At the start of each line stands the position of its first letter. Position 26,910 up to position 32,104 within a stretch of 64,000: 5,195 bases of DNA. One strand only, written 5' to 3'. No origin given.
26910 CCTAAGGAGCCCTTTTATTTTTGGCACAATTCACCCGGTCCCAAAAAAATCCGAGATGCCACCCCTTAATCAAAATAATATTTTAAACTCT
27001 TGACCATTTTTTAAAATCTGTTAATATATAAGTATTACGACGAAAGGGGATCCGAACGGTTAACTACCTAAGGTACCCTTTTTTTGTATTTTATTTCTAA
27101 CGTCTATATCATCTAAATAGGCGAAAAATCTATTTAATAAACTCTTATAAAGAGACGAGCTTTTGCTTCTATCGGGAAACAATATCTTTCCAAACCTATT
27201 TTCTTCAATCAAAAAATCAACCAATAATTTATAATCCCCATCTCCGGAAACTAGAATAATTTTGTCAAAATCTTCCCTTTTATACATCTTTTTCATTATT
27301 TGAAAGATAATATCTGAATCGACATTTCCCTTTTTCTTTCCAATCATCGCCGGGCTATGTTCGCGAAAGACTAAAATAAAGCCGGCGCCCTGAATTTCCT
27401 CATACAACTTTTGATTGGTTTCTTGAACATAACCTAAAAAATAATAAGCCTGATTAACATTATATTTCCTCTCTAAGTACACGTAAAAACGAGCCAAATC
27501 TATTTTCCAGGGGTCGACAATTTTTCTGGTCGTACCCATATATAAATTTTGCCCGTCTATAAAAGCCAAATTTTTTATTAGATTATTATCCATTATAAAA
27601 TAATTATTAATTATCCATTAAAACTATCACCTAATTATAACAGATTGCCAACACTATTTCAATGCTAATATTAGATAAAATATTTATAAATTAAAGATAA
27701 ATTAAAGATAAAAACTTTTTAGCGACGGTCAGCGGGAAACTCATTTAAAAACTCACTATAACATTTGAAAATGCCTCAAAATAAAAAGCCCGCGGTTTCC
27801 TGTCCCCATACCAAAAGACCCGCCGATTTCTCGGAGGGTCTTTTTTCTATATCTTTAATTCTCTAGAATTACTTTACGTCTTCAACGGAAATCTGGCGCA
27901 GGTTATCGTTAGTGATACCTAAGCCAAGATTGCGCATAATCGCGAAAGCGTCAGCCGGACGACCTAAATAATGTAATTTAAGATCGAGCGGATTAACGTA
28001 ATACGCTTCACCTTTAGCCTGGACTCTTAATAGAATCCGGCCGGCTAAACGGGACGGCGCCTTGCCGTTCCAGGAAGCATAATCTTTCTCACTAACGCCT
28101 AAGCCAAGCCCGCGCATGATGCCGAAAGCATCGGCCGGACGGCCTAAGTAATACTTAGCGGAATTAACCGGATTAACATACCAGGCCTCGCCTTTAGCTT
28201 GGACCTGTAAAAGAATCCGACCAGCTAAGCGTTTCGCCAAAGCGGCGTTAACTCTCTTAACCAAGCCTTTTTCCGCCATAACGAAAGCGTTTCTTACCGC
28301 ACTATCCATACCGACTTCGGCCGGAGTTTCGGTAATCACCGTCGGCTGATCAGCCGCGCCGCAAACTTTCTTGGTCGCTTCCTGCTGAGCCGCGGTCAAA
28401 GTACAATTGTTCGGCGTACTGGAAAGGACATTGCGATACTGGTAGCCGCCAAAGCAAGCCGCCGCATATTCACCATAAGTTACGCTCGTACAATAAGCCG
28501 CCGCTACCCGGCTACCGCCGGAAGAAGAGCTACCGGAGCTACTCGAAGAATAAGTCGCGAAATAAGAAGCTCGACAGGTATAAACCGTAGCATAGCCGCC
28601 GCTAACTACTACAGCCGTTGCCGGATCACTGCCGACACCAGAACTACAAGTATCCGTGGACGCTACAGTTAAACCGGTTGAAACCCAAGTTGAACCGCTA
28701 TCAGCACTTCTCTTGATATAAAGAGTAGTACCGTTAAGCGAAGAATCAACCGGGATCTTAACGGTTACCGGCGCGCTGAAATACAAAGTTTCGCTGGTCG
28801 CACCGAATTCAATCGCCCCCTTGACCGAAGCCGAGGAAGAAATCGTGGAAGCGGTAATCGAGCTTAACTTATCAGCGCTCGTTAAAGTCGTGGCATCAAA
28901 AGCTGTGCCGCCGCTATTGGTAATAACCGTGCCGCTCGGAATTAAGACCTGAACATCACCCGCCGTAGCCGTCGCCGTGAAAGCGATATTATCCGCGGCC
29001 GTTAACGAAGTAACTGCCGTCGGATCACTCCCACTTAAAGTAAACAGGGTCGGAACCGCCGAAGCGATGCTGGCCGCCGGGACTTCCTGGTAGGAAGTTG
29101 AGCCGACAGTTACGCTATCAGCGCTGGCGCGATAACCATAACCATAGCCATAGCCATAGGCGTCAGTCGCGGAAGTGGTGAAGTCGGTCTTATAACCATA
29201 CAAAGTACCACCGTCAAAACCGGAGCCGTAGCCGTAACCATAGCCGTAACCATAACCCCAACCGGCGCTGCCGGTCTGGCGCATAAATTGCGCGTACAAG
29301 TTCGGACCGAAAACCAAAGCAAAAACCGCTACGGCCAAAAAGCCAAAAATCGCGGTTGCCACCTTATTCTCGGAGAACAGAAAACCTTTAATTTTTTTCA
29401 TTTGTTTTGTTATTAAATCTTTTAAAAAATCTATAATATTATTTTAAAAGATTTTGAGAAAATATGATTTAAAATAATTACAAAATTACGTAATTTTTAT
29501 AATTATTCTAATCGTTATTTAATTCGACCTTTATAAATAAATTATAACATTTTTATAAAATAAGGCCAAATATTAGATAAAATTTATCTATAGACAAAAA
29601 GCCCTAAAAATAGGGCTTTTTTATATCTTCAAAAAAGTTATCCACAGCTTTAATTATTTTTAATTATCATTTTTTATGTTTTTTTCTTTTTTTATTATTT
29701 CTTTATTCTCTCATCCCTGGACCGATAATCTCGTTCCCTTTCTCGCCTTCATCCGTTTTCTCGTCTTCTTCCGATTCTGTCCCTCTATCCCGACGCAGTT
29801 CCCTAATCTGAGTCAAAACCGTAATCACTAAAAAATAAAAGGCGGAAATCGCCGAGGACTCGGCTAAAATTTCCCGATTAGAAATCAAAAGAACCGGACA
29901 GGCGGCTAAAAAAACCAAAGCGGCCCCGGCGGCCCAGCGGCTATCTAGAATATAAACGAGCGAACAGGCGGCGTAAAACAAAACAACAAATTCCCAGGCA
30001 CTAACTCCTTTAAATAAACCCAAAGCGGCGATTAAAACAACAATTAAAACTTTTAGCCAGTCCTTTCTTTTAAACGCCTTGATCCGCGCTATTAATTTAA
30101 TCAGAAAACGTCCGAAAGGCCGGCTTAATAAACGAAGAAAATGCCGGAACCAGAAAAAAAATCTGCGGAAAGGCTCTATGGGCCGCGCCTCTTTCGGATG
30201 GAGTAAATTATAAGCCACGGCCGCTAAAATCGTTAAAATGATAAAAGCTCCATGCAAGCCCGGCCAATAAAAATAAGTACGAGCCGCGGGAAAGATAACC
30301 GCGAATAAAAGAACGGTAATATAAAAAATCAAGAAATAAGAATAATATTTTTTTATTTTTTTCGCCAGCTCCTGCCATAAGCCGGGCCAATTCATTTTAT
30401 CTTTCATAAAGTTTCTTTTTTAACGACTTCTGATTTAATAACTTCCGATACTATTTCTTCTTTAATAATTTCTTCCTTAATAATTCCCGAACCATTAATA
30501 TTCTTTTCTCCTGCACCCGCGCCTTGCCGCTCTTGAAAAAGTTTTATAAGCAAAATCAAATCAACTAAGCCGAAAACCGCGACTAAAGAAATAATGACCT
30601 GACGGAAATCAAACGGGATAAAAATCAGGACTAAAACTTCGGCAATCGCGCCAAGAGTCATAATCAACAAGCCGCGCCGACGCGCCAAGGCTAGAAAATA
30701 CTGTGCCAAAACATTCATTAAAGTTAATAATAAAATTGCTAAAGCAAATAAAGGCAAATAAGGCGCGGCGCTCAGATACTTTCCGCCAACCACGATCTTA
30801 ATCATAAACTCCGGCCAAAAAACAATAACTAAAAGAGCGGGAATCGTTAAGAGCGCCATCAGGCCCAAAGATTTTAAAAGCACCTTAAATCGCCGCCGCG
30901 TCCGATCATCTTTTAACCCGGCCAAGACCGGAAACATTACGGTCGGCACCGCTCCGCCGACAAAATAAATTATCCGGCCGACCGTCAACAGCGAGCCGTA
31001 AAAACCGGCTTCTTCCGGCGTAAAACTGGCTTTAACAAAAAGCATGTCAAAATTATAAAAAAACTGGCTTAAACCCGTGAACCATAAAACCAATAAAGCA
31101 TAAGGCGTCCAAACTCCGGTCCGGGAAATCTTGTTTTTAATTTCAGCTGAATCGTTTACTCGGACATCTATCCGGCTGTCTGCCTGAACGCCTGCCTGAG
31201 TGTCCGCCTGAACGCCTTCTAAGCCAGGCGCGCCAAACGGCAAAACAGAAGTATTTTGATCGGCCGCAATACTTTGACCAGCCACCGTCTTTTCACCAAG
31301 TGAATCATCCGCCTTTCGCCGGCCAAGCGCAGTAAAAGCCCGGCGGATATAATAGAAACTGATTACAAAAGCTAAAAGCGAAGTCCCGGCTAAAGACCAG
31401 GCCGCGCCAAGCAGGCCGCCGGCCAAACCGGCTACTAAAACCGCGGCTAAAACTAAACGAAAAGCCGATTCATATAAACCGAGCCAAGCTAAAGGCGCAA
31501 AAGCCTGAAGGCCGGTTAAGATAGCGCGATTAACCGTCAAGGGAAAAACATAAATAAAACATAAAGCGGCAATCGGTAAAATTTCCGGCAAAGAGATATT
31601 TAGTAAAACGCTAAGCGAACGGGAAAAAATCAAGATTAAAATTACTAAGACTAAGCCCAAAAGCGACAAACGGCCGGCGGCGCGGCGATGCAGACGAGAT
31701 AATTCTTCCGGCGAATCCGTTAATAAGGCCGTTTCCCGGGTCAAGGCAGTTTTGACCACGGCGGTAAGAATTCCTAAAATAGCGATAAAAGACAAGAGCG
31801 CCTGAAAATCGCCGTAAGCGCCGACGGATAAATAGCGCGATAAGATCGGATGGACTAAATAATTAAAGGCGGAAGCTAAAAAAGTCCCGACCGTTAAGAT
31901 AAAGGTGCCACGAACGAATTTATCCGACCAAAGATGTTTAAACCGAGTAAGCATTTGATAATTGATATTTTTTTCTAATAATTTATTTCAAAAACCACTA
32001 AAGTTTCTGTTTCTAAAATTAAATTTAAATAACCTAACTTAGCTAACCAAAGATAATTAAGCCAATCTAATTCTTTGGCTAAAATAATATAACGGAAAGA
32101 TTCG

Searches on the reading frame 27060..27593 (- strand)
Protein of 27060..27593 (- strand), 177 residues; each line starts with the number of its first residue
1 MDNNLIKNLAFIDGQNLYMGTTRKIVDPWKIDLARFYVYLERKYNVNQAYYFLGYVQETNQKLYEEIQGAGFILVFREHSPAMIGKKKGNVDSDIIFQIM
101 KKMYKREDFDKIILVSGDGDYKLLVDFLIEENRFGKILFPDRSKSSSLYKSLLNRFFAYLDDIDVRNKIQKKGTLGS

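Call 61: search_protein_families(library=pfam, proteins=[window:27060-27593:-], max_evalue=0.0001)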
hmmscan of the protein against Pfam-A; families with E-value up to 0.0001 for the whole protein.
window:27060-27593:- (177 aa): 1 family
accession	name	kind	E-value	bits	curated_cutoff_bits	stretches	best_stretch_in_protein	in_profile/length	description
PF01936.24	NYN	-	7.7e-15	56.1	24.2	1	11-148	5-134/145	NYN domain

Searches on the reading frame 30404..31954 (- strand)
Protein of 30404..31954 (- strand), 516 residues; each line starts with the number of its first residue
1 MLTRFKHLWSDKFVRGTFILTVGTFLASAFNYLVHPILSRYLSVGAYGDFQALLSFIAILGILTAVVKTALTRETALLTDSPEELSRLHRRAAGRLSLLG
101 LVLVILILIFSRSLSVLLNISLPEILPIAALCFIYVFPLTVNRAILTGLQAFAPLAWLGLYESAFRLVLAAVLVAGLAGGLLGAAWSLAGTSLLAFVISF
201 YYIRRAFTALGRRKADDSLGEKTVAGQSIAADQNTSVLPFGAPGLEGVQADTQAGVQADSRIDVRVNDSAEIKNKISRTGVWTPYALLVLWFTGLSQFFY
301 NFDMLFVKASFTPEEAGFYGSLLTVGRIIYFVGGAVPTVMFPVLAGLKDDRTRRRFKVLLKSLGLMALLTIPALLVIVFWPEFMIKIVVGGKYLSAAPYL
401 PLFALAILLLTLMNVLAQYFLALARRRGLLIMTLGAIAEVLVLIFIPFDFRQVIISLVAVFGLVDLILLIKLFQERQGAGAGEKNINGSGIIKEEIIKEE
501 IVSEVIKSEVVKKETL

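Call 4: search_protein_families(library=pfam, proteins=[window:30404-31954:-], max_evalue=0.01)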
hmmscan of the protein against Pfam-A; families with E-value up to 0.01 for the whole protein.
window:30404-31954:- (516 aa): 2 families
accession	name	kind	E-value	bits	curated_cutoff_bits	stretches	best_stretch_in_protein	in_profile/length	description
PF01943.22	Polysacc_synt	-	1e-13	51.8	28.2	1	14-212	2-194/274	Polysaccharide biosynthesis protein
PF13440.11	Polysacc_synt_3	-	1.1e-10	41.7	23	1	285-398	180-293/293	Polysaccharide biosynthesis protein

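Call 5: search_protein_families(library=ncbifam, proteins=[window:30404-31954:-], max_evalue=0.01)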
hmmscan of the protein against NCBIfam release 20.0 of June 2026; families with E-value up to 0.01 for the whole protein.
window:30404-31954:- (516 aa): 2 families
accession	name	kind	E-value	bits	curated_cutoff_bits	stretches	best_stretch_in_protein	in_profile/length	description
NF058658.1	Oglyco_Wzx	exception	3.7e-07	29.5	720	1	311-467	239-393/478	O-glycosylation flippase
NF007773.0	PRK10459.1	equivalog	0.00016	20.8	273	1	299-446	226-373/492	MOP flippase family protein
